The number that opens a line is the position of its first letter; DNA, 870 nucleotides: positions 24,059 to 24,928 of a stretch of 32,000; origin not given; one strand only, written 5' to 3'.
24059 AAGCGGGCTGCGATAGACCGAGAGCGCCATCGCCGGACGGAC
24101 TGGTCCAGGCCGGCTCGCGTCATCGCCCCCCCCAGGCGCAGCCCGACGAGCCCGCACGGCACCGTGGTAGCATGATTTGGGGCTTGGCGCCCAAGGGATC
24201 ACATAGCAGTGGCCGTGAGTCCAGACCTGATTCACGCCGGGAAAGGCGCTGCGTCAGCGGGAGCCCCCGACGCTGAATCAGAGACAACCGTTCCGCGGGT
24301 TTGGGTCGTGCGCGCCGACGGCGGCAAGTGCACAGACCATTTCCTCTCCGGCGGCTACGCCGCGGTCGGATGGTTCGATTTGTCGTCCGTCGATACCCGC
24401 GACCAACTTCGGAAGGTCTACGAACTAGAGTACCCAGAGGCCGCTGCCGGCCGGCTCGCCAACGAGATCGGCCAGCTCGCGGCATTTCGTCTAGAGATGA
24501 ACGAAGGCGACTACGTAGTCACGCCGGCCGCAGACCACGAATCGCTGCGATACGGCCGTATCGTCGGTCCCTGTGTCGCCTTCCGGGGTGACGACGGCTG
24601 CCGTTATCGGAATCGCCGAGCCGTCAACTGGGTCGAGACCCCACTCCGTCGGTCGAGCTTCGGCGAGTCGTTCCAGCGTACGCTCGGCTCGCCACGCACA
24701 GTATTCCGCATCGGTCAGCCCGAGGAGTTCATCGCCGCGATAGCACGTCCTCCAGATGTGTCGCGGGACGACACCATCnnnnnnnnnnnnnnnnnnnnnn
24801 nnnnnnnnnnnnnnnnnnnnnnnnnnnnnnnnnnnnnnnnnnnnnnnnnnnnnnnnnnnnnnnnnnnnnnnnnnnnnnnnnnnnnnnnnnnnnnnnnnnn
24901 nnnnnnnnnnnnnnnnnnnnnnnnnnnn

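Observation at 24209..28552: Translationally coupled three-gene operon (extended DUF262/ParB-like protein, AAA_15/DUF3696-type ATPase, orphan protein): candidate novel or variant anti-phage defence system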

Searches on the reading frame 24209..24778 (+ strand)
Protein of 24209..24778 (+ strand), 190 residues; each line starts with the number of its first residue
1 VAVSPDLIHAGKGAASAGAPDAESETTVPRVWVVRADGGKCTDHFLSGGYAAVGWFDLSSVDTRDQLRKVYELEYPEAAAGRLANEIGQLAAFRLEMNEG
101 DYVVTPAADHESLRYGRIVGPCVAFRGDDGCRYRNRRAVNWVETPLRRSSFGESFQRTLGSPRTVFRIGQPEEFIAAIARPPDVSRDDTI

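Call 36: search_protein_representatives(protein=window:24281-24778:+)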
Query: 166 residues. Proteins with E-value up to 0.001 (for the whole library): 1482; up to 1e-10: 239; up to 1e-30: 10. The best 150 are listed.
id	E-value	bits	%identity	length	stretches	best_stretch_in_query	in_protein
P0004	4.1e-77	273.9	76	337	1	2-160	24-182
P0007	4.7e-57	208.6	62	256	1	6-156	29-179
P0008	3.8e-53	195.9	62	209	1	2-164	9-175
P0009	1.5e-45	171.2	54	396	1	4-160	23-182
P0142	9.7e-39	149.0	58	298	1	3-116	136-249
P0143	8.2e-38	146.0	50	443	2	6-155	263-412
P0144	3.2e-35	137.6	48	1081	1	6-155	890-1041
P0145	2.6e-32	128.1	39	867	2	5-129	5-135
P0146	8.3e-32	126.5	37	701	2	5-129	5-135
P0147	7.5e-31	123.4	46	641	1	6-156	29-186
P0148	1.1e-30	122.8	43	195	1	6-157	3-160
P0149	7.5e-30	120.1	39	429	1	4-160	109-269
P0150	1.7e-29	119.0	42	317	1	5-156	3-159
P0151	2.2e-29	118.6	54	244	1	5-121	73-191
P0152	4.6e-29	117.6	42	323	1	6-161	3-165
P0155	3.3e-28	114.8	36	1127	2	5-156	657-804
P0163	2.7e-27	111.8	33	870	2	6-160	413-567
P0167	1.4e-25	106.2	39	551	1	6-161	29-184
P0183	6.9e-23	97.5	44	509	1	7-160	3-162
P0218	4.1e-18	81.9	41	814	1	7-160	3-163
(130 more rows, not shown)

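Call 37: search_protein_families(library=pfam, proteins=[P0144, P0145, P0147, P0150, P0155, P0163, P0167, P0183, P0218], max_evalue=0.001)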
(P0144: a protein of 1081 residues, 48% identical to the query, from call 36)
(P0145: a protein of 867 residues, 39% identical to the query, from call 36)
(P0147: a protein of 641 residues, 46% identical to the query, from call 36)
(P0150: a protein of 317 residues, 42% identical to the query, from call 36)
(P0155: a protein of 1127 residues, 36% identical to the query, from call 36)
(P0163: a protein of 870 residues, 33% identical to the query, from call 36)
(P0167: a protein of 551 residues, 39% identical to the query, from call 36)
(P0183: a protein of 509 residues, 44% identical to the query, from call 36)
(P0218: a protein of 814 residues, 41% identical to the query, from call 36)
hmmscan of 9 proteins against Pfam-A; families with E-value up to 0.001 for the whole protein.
P0144 (1081 aa): 3 families
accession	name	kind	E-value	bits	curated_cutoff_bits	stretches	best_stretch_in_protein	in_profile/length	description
PF00069.31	Pkinase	-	1.1e-34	120.4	31.7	2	514-715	2-208/263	Protein kinase domain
PF07714.23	PK_Tyr_Ser-Thr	-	1.1e-18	67.9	23.1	2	255-463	45-240/258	Protein tyrosine and serine/threonine kinase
PF08378.17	NERD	-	1.6e-14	54.8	22.1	1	16-118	3-96/111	Nuclease-related domain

P0145 (867 aa): 5 families
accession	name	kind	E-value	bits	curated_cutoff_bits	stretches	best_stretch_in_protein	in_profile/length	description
PF07728.20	AAA_5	-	3.9e-22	79.2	22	1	600-758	1-139/139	AAA domain (dynein-related subfamily)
PF20720.3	nSTAND3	-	3.9e-07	30.3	27.2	1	582-626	1-45/155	Novel STAND NTPase 3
PF00004.35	AAA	-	6.8e-05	23.8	21.2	1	601-745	1-113/131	ATPase family associated with various cellular activities (AAA)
PF01078.27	Mg_chelatase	-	0.00013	21.9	20.3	1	598-637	22-61/207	Magnesium chelatase, subunit ChlI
PF01695.23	IstB_IS21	-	0.00057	19.9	24.1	1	596-621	90-115/238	IstB-like ATP binding protein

P0147 (641 aa): 1 family
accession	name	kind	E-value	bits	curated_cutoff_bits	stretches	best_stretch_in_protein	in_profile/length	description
PF03235.19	GmrSD_N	-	1.7e-18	67.9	33.2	1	314-455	4-196/199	GmrSD restriction endonuclease, N-terminal domain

P0150 (317 aa): 2 families
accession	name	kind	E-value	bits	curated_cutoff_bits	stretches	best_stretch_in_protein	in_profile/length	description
PF04471.18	Mrr_cat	-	3.7e-22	79.1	21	1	178-293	1-115/115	Restriction endonuclease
PF22722.2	NA-iREase1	-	4.9e-06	26.9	27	1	193-291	8-106/106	NACHT-associated inactive Restriction Endonuclease 1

P0155 (1127 aa): 7 families
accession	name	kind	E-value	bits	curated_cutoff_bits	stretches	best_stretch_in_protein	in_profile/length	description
PF07728.20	AAA_5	-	7.7e-22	78.2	22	1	854-1021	1-139/139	AAA domain (dynein-related subfamily)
PF20720.3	nSTAND3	-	6.2e-09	36.2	27.2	1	836-882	1-47/155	Novel STAND NTPase 3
PF00004.35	AAA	-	4.3e-05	24.4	21.2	1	855-1007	1-112/131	ATPase family associated with various cellular activities (AAA)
PF24883.2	NPHP3_N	-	0.00022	21.9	24.8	0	836-880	6-50/164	Nephrocystin 3, N-terminal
PF01695.23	IstB_IS21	-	0.00026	21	24.1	1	849-875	89-115/238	IstB-like ATP binding protein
PF12775.13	AAA_7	-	0.00073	19.6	25.8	0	845-918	26-97/181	P-loop containing dynein motor region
PF13401.12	AAA_22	-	0.0008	20.2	27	0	851-959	4-107/130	AAA domain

P0163 (870 aa): 8 families
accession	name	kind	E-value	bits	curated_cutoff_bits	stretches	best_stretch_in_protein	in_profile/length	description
PF07728.20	AAA_5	-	5.1e-23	82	22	1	599-762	1-139/139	AAA domain (dynein-related subfamily)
PF20720.3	nSTAND3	-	4e-07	30.3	27.2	1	581-625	1-45/155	Novel STAND NTPase 3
PF00004.35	AAA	-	3.5e-06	27.9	21.2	1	600-749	1-113/131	ATPase family associated with various cellular activities (AAA)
PF01695.23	IstB_IS21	-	4.4e-05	23.5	24.1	1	592-621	87-116/238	IstB-like ATP binding protein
PF01078.27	Mg_chelatase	-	0.00011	22.1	20.3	1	598-633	23-58/207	Magnesium chelatase, subunit ChlI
PF13401.12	AAA_22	-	0.00024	21.8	27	1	596-691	4-95/130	AAA domain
PF13191.12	AAA_16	-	0.00091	20.2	32.6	0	586-638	11-63/167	AAA ATPase domain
PF20030.5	bpMoxR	-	0.00095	18.7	27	0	580-625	13-59/205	MoxR domain in the MoxR-vWA-beta-propeller ternary systems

P0167 (551 aa): 1 family
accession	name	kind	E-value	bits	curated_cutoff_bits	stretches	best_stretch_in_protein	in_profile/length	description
PF03235.19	GmrSD_N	-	5.2e-19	69.6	33.2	1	223-367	2-197/199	GmrSD restriction endonuclease, N-terminal domain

P0183 (509 aa): 1 family
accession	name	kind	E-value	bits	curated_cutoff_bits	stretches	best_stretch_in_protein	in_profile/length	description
PF04471.18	Mrr_cat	-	2.2e-08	34.6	21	1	195-257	2-63/115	Restriction endonuclease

P0218 (814 aa): 2 families
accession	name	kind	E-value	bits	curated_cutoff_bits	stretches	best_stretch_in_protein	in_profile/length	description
PF01878.24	EVE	-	8.6e-13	49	23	1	356-491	1-144/145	EVE domain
PF07728.20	AAA_5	-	1.1e-08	35.7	22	1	541-651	2-97/139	AAA domain (dynein-related subfamily)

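Call 52: search_protein_families(library=pfam, proteins=[window:24281-24778:+], max_evalue=10)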
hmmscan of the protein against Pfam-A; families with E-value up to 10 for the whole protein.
window:24281-24778:+ (166 aa): 0 families

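Call 55: search_solved_structures(query=window:24209-24778:+, max_evalue=1, show_alignments=2)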
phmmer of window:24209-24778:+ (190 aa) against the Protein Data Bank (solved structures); distinct sequences matched with E-value up to 1: 9.
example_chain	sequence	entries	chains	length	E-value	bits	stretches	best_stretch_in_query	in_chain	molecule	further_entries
6x6h_A1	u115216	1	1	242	0.00038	23.4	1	16-133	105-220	rRNA N-glycosylase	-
8gcw_A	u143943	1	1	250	0.00039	23.3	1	16-133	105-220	rRNA N-glycosylase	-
8sz2_A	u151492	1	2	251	0.0004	23.3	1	16-133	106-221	Shiga-like toxin 2 subunit A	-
8cx8_A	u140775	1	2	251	0.00041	23.3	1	16-133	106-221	rRNA N-glycosylase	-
1r4p_A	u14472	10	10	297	0.0005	23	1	16-134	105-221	shiga-like toxin type II A subunit | Shiga-like toxin II subunit A | Shiga toxin 2 A-subunit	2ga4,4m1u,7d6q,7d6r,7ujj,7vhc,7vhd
7u6v_A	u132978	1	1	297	0.0005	23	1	16-134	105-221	Shiga toxin 2a subunit A (Stx2A)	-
6u3u_B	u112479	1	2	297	0.0026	20.6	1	20-134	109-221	Shiga toxin 2K subunit A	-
9eyg_A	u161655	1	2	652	0.018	17.9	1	36-95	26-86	Peptidase family M13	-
4p2c_A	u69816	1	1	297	0.068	16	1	21-133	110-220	Shiga toxin 2e, subunit A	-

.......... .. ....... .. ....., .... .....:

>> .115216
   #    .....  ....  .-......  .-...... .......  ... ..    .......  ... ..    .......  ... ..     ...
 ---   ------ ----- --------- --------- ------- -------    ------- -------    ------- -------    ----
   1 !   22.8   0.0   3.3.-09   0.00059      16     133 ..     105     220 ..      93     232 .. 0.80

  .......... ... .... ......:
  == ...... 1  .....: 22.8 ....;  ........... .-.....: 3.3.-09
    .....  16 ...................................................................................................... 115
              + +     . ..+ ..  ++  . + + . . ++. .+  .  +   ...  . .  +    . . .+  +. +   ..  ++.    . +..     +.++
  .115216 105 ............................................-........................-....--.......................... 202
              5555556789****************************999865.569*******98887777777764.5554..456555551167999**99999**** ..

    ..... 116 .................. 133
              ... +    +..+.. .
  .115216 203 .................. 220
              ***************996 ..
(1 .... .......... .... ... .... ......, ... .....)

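Call 57: search_solved_structures(query=A3, max_evalue=10)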
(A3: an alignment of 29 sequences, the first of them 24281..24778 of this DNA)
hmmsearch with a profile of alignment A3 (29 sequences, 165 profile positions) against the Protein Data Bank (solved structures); distinct sequences matched with E-value up to 10: 2.
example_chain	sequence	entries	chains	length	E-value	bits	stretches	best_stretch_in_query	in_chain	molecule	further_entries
6wig_A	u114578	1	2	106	0.19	14.6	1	90-150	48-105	STENOFOLIA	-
9y1s_A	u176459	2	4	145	0.74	12.7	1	19-74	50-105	Rhobin9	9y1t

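Call 58: search_protein_families(library=pfam, alignment_id=A3, max_evalue=1)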
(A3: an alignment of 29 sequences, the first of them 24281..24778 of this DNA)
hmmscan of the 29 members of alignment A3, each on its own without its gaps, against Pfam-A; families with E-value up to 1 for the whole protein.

A. member 1, window:24281-24778:+ (166 aa): 0 families

B. families by the number of members that match (of 29 scanned): 5 families
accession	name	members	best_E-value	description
PF01067.28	Calpain_III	1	0.02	Calpain large subunit, domain III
PF07085.17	DRTGG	1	0.041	DRTGG domain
PF14499.12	DUF4437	1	0.12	Domain of unknown function (DUF4437)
PF23261.1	zf-CCCH_11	1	0.17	UNK-like, CCCH zinc finger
PF01011.28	PQQ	1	0.2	Glucose/ethanol/alcohol dehydrogenase, beta-propeller domain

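Call 90: search_dna_similar(query=window:24209-24778:+, collection=phages, mode=protein, max_rows=10)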
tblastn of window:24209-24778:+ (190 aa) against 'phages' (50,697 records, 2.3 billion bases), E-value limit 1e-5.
Records with a match: 2; places in all: 2; records where one place covers at least 80% of the query: 0.
Best place of each record, by identity: <60% 2.
By first word of the organism name: Salmonella 2.
By host as written in the record: Salmonella enterica subsp. enterica serovar Kentucky 1; Homo sapiens 1.
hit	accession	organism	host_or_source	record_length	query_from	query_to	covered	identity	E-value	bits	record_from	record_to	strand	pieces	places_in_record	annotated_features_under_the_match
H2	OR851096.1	Salmonella phage S.Kent 1-2-1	Salmonella enterica subsp. enterica ...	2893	22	168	77%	27.9%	7e-10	63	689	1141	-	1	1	record has no annotation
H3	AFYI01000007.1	Salmonella enterica subsp. enterica serovar Infantis str. ...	Homo sapiens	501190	22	168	77%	27.9%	8e-10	63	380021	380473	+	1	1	restriction endonuclease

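Call 92: get_annotated_region(hit=H3, flank=3000)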
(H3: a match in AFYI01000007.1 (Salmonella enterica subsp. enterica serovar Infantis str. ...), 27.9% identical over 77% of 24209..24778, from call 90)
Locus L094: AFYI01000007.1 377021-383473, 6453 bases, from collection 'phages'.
description: Salmonella enterica subsp. enterica serovar Infantis str. SARB27 SEENIN0B_Contig0.7, whole genome shotgun sequence.
organism: Salmonella enterica subsp. enterica serovar Infantis str. SARB27 (NCBI taxid 596155)
taxonomy: Bacteria; Pseudomonadati; Pseudomonadota; Gammaproteobacteria; Enterobacterales; Enterobacteriaceae; Salmonella
host: Homo sapiens; source: -; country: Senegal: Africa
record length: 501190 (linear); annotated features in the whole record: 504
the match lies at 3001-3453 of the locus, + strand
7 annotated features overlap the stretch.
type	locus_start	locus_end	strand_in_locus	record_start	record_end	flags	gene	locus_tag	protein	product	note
CDS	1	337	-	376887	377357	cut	-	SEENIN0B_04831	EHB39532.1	hypothetical protein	-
CDS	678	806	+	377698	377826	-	-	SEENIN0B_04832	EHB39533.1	hypothetical protein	-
CDS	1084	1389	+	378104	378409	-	-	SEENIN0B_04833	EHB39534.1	toxin-antitoxin system, antitoxin component, Xre family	KEGG: bcv:Bcav_3260 0.00040 transcriptional regulator, XRE family K00790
CDS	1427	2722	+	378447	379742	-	-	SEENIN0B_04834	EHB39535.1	toxin-antitoxin system, toxin component, HipA family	Psort location: Cytoplasmic, score: 8.96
CDS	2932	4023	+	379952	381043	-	-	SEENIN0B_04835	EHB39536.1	restriction endonuclease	KEGG: ccs:CCNA_00658 4.0e-22 5-methylcytosine-specific restriction enzyme MRR; Psort location: Cytoplasmic, score: ...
CDS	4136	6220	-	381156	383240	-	-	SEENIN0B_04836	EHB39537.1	hypothetical protein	KEGG: stm:STM4491 0. putative ATP-dependent Lon protease; K01338 ATP-dependent Lon protease; Psort location: ...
CDS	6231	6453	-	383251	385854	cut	-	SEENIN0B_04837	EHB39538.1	hypothetical protein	Psort location: Cytoplasmic, score: 8.96; locus tag in AE006468 is STM4492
